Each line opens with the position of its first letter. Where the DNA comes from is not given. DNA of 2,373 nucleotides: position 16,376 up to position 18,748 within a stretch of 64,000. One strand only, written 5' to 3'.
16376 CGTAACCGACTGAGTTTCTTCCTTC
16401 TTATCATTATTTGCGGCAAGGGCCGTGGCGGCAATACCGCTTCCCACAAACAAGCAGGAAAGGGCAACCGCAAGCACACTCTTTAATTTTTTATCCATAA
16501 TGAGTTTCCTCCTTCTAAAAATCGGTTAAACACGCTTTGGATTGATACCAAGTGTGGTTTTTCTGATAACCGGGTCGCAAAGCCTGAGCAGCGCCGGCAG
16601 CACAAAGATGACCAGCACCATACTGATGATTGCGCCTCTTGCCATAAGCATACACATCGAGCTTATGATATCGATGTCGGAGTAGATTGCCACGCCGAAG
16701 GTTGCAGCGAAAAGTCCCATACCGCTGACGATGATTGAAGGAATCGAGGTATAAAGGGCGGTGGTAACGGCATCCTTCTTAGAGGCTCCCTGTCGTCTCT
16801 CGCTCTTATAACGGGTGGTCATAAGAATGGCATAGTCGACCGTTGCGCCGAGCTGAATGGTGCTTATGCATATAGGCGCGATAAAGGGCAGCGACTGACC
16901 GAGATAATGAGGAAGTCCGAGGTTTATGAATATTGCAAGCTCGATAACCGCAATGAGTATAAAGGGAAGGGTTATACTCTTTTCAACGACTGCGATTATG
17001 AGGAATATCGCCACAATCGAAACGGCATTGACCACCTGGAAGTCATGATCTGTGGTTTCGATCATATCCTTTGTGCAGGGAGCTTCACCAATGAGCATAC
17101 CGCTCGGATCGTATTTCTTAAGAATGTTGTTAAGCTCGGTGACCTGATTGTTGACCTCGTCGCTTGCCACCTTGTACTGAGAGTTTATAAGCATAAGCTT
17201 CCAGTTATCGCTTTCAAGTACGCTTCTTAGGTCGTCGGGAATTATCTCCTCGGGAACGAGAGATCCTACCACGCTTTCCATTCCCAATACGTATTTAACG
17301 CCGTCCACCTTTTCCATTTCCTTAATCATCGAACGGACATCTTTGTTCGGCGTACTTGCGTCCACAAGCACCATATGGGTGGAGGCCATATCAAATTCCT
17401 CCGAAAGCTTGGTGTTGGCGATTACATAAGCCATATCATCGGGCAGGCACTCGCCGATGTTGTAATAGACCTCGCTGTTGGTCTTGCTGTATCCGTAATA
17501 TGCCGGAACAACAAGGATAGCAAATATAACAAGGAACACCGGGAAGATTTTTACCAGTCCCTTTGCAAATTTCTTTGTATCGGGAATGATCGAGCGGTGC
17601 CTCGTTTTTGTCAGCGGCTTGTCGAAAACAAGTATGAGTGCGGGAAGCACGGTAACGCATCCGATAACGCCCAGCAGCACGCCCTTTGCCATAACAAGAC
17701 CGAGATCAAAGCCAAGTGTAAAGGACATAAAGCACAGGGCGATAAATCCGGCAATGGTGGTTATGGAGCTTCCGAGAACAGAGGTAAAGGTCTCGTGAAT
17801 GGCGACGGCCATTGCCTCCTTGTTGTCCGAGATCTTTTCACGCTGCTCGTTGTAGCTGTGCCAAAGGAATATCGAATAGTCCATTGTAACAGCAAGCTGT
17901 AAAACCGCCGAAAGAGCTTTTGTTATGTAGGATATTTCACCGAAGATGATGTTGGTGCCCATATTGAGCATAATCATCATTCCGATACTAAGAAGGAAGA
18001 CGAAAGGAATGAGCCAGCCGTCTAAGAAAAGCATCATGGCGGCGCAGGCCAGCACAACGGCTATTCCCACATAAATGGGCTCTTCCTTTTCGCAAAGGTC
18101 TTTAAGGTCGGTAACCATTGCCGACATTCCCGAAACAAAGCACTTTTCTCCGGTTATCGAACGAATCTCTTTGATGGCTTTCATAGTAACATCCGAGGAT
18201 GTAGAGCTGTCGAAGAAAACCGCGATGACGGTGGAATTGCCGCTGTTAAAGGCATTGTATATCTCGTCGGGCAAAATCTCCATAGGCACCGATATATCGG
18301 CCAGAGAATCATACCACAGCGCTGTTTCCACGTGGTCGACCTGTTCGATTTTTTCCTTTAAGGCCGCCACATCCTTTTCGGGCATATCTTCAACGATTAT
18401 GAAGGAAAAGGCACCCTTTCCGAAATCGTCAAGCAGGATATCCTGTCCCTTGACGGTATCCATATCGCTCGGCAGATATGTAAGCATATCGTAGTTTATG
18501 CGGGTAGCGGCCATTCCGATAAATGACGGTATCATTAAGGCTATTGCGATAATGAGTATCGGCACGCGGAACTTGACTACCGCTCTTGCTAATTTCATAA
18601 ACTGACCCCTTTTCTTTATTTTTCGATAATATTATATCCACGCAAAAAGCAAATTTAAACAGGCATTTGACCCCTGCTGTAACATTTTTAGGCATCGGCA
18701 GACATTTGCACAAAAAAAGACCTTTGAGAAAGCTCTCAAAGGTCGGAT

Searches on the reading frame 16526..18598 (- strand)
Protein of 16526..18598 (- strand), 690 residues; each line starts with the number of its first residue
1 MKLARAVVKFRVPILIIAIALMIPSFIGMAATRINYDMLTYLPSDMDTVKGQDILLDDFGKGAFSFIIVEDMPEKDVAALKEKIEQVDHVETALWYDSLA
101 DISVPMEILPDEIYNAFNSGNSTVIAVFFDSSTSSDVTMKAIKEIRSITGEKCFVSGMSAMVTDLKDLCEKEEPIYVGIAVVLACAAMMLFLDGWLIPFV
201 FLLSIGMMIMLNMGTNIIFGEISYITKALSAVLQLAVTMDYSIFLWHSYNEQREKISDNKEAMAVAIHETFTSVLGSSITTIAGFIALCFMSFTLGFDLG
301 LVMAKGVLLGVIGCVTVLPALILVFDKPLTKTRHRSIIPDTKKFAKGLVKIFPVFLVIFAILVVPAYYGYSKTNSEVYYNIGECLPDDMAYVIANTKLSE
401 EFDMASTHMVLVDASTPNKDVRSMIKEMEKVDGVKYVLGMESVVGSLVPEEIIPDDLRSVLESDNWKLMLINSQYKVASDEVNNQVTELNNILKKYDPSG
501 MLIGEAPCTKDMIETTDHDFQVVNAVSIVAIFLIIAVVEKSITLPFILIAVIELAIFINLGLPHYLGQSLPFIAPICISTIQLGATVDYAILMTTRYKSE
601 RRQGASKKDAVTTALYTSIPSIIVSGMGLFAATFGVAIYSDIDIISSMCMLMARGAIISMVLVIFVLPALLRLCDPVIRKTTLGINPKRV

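Call 92: search_protein_families(library=pfam, proteins=[window:16526-18598:-], max_evalue=0.00001)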
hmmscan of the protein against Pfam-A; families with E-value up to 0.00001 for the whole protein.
window:16526-18598:- (690 aa): 2 families
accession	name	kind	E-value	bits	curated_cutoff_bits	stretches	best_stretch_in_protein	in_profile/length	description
PF03176.21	MMPL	-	4e-53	181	20.5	2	429-673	48-301/333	MMPL family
PF00873.25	ACR_tran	-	3.1e-06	25.7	28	1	498-673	843-1019/1021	AcrB/AcrD/AcrF family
